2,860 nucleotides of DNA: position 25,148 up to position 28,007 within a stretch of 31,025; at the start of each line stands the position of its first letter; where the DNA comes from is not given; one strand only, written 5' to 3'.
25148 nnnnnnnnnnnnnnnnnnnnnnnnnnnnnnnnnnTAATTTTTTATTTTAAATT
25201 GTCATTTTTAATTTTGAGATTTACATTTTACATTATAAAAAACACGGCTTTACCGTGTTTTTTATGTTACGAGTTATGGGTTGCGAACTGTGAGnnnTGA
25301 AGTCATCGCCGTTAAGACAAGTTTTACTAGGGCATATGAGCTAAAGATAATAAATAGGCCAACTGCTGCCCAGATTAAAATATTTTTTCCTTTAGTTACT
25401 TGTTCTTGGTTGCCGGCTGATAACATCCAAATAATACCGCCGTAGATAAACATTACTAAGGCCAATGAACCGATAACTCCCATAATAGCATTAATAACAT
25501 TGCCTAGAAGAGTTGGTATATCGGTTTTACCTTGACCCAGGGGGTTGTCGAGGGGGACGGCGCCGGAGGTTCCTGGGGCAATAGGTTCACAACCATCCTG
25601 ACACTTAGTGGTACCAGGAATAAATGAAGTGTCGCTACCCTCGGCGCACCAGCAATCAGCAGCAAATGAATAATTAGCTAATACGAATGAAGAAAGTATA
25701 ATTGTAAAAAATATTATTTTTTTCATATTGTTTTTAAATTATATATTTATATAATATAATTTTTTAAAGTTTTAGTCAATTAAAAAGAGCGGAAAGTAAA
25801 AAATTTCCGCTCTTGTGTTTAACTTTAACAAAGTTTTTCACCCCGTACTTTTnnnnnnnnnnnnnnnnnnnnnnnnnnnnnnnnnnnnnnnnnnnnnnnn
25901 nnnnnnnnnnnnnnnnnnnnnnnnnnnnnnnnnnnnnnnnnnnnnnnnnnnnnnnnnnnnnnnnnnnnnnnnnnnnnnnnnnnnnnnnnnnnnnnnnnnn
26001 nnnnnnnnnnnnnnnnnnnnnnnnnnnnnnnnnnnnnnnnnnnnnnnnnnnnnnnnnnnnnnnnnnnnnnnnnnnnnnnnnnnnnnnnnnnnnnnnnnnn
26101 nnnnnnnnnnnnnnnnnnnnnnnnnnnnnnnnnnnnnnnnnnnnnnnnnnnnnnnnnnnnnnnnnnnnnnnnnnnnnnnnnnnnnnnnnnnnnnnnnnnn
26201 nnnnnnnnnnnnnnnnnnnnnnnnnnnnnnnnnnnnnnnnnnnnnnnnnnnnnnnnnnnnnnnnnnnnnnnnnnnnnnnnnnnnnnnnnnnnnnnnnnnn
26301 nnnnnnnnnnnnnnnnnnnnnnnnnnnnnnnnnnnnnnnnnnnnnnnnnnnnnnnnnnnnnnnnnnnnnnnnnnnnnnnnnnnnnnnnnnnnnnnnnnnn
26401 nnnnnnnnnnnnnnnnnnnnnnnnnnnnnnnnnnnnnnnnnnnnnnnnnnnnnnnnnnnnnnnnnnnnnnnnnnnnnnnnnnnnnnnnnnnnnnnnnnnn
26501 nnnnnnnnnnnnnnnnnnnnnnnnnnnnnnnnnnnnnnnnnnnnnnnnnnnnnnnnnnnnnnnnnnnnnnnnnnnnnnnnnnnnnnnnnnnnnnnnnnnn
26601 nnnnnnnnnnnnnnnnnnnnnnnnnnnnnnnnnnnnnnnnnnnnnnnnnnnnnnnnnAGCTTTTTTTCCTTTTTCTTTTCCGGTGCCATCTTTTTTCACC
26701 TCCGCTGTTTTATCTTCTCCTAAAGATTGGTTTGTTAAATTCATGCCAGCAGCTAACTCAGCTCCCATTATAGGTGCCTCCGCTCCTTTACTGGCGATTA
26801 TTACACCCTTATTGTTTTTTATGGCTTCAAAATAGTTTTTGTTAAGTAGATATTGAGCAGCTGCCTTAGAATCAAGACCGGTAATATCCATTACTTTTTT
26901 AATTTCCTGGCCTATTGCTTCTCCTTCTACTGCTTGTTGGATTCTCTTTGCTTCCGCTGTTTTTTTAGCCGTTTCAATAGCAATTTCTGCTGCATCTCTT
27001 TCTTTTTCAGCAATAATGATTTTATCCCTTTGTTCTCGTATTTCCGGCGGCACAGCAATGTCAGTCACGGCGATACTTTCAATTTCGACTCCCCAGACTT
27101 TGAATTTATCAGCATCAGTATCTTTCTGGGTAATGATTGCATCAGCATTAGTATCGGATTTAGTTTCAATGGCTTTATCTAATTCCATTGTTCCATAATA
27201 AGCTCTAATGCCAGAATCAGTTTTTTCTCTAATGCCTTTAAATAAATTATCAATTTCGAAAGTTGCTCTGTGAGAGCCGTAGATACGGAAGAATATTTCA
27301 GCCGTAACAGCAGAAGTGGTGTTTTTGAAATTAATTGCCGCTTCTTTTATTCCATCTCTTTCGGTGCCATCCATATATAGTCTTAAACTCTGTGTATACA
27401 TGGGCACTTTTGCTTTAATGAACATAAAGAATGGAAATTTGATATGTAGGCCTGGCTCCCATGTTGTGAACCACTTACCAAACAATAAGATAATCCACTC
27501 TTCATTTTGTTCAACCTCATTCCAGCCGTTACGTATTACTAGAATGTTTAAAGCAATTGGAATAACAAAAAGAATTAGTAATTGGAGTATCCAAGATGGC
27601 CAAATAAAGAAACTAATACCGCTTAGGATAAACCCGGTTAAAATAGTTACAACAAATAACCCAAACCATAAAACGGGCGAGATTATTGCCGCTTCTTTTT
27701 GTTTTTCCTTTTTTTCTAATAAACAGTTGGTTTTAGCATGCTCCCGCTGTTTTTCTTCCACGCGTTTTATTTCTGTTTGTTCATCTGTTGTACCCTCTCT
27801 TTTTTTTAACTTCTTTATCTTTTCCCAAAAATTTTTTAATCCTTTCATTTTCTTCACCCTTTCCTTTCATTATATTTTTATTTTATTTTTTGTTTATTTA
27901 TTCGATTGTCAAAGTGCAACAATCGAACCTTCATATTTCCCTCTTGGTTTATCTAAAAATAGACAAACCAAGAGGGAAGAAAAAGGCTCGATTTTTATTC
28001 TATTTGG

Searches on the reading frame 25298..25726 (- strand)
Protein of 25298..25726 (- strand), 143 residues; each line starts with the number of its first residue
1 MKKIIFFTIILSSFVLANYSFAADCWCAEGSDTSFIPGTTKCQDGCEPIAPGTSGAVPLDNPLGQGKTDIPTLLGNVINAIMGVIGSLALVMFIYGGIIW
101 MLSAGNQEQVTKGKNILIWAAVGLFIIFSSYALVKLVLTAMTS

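Call 9: search_protein_families(library=pfam, proteins=[window:25298-25726:-], max_evalue=0.01)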
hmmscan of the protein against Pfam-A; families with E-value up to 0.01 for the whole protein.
window:25298-25726:- (143 aa): 3 families
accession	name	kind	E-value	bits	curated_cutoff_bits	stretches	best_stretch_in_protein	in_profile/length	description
PF18895.5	T4SS_pilin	-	2.6e-14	53.5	26.6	1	69-136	4-70/71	Type IV secretion system pilin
PF19607.4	DUF6112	-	0.0052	17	25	1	74-124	16-67/88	Family of unknown function (DUF6112)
PF05545.16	FixQ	-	0.0078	16.6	29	1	84-116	12-44/49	Cbb3-type cytochrome oxidase component FixQ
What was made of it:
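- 25295..25726 (-): p9, pilin paralog on the opposite strand; shares no long tract with the others. PF18895 53.5 bits (call 9).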

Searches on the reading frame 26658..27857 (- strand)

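Call 48: search_protein_families(library=pfam, proteins=[window:26658-27857:-], max_evalue=0.0001)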
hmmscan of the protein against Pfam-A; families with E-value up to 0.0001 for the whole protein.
window:26658-27857:- (400 aa): 1 family
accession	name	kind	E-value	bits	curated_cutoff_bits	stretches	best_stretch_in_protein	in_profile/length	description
PF01145.31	Band_7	-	1.6e-13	51.5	23.6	1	114-299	2-174/176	SPFH domain / Band 7 family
